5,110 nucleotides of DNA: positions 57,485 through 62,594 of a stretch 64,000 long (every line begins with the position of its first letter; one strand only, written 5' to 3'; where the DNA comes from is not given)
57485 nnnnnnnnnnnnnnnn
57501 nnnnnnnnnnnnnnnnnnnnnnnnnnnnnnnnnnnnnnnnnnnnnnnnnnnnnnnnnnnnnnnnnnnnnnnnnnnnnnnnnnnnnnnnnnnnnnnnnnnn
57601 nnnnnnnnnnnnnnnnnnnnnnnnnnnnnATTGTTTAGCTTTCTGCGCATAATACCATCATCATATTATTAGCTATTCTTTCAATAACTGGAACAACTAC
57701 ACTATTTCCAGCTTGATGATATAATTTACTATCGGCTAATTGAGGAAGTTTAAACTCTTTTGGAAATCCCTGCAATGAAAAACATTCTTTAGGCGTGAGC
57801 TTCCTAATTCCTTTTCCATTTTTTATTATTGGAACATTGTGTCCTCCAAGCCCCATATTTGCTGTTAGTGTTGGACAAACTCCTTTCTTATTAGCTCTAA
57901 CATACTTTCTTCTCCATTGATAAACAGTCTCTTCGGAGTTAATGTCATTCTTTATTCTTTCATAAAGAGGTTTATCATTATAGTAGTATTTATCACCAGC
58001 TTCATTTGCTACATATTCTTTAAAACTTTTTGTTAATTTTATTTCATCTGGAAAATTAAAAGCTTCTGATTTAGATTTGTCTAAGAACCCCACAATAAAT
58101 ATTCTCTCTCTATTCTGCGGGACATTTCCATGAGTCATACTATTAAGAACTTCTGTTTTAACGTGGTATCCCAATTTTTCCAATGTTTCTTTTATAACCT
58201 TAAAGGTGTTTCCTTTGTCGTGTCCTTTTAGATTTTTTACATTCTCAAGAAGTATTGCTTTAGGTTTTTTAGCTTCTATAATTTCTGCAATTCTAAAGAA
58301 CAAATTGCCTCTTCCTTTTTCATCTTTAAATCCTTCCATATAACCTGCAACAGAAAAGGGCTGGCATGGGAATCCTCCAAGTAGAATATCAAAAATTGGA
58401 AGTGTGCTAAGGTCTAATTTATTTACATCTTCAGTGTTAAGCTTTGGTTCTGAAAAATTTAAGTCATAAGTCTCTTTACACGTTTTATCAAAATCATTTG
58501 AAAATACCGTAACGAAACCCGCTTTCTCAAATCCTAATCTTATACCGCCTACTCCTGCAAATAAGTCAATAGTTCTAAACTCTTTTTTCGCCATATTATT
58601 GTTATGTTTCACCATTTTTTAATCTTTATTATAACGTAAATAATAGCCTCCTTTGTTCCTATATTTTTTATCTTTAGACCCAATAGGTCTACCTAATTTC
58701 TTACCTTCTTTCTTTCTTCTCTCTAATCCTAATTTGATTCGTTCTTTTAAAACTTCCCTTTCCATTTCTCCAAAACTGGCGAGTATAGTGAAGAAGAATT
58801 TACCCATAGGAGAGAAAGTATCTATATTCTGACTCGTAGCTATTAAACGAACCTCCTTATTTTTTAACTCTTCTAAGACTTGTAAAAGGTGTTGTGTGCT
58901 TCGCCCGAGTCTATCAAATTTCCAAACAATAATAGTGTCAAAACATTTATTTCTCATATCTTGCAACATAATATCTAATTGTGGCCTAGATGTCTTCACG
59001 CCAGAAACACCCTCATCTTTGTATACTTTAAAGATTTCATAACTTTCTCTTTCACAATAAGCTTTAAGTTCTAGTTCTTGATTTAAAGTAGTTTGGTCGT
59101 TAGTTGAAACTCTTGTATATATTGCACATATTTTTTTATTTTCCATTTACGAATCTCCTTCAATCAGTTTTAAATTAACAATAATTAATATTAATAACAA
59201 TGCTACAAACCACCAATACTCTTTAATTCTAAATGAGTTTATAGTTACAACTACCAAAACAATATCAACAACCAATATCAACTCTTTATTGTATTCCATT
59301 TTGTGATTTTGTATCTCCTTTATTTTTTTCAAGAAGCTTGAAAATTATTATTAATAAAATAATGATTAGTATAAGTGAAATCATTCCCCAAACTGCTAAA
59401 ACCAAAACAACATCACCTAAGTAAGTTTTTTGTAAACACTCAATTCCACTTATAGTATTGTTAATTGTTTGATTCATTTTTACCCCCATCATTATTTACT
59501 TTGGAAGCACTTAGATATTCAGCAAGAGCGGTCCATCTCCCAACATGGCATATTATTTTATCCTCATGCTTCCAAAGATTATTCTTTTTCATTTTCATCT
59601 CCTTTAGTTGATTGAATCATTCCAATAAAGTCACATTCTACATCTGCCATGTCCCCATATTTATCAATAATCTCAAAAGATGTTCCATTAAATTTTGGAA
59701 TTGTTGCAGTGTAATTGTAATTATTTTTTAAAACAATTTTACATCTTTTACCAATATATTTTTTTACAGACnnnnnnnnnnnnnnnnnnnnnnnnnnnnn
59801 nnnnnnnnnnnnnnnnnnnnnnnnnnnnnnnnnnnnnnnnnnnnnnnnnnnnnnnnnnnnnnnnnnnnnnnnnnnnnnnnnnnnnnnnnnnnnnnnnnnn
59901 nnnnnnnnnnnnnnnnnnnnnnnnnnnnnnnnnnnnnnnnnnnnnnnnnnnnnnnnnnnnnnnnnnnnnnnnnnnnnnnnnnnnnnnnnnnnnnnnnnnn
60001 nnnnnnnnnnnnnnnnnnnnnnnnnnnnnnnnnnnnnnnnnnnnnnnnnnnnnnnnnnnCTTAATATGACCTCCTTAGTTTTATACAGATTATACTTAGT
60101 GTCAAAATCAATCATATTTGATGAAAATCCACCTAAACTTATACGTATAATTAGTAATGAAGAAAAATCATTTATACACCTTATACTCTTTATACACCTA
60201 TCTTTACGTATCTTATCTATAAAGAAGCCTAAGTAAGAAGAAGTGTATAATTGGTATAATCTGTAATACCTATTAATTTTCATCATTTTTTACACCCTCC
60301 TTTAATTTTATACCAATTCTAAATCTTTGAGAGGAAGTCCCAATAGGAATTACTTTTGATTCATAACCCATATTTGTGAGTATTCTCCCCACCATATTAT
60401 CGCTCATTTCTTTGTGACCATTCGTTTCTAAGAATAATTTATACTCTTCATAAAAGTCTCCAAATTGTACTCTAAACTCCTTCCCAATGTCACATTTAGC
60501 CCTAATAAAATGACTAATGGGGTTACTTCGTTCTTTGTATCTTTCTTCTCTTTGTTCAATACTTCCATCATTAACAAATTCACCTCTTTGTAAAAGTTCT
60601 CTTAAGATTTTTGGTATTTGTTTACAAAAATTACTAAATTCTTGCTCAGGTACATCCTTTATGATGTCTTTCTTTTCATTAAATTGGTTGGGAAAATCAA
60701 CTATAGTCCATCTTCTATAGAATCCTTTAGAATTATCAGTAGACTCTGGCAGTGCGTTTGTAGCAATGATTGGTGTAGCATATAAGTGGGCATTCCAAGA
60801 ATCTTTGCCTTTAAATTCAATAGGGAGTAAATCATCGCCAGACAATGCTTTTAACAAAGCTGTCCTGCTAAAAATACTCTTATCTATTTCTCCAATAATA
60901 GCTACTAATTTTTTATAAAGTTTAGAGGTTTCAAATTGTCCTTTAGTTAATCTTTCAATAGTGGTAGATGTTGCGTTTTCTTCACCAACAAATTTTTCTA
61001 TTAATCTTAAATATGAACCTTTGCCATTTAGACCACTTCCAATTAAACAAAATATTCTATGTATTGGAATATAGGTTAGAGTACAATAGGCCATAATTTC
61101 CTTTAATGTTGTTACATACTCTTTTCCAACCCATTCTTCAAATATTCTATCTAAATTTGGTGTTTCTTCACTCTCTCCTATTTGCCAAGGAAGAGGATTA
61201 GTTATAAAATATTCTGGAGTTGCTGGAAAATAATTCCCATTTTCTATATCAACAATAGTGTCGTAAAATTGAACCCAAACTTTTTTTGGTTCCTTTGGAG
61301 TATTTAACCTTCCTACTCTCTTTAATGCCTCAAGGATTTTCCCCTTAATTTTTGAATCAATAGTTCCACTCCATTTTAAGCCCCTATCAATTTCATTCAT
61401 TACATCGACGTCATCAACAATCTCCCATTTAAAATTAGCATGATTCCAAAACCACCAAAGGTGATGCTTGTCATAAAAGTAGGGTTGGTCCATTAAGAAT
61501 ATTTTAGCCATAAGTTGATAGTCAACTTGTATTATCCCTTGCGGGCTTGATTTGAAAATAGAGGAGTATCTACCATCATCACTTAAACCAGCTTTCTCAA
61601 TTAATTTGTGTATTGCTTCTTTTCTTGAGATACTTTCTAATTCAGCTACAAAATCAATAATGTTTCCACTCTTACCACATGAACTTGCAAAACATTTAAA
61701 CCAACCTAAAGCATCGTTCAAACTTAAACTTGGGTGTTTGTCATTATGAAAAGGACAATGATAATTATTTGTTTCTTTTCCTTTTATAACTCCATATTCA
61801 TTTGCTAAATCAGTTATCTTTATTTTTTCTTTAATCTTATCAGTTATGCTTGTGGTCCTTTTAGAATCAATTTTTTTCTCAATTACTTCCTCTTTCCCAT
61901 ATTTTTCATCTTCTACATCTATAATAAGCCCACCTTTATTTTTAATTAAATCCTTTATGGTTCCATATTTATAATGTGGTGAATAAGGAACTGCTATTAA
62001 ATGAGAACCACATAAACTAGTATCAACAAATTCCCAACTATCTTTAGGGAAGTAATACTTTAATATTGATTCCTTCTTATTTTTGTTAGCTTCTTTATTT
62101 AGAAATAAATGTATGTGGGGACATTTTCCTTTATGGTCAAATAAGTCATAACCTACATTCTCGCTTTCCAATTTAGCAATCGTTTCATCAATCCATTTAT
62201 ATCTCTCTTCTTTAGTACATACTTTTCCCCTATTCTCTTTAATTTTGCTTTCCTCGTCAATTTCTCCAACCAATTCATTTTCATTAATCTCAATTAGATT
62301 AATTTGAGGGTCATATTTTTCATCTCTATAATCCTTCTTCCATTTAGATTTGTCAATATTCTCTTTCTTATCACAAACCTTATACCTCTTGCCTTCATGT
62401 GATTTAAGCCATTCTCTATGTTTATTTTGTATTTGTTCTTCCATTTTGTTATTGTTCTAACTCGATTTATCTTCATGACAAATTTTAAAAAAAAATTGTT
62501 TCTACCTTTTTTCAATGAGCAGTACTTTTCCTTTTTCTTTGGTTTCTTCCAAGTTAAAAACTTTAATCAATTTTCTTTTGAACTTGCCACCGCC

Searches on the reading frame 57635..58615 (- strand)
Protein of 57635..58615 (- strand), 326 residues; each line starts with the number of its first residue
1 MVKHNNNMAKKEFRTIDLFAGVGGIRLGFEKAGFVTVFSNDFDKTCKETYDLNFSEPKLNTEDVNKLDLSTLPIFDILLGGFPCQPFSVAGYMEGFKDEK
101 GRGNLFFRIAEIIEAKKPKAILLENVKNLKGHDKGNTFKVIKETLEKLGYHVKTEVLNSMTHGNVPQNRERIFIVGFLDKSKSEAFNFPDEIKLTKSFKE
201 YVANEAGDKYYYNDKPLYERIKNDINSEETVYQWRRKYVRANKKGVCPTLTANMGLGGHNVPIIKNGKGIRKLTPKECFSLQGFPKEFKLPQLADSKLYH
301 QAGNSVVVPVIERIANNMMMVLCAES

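Call 8: search_protein_families(library=ncbifam, max_evalue=1, proteins=[window:57635-58615:-])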
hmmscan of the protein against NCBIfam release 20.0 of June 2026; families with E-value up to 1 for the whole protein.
window:57635-58615:- (326 aa): 2 families
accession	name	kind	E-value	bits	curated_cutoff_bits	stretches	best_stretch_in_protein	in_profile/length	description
TIGR00675.1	dcm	superfamily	7.5e-100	334.8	100.65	1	16-318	2-329/329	DNA (cytosine-5-)-methyltransferase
NF007772.0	PRK10458.1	subfamily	3.7e-50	170.9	710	2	5-178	81-287/472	DNA cytosine methylase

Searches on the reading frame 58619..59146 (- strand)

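Call 9: search_protein_families(library=pfam, max_evalue=0.001, proteins=[window:58619-59146:-])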
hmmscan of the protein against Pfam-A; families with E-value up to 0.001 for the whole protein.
window:58619-59146:- (175 aa): 1 family
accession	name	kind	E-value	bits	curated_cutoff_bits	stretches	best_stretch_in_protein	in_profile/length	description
PF00239.26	Resolvase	-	1.4e-44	152.2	23.3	1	8-150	2-145/145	Resolvase, N terminal domain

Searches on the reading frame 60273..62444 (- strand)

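Call 9: search_protein_families(library=pfam, max_evalue=0.001, proteins=[window:60273-62444:-])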
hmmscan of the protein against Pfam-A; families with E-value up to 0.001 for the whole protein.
window:60273-62444:- (723 aa): 2 families
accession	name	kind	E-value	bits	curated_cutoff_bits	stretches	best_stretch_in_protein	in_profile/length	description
PF01807.25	Zn_ribbon_DnaG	-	1.7e-18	66.7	24.9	1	198-288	3-92/98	CHC2 zinc finger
PF19263.5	DUF5906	-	5.3e-17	62.9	27.6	1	467-578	1-114/114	Family of unknown function (DUF5906)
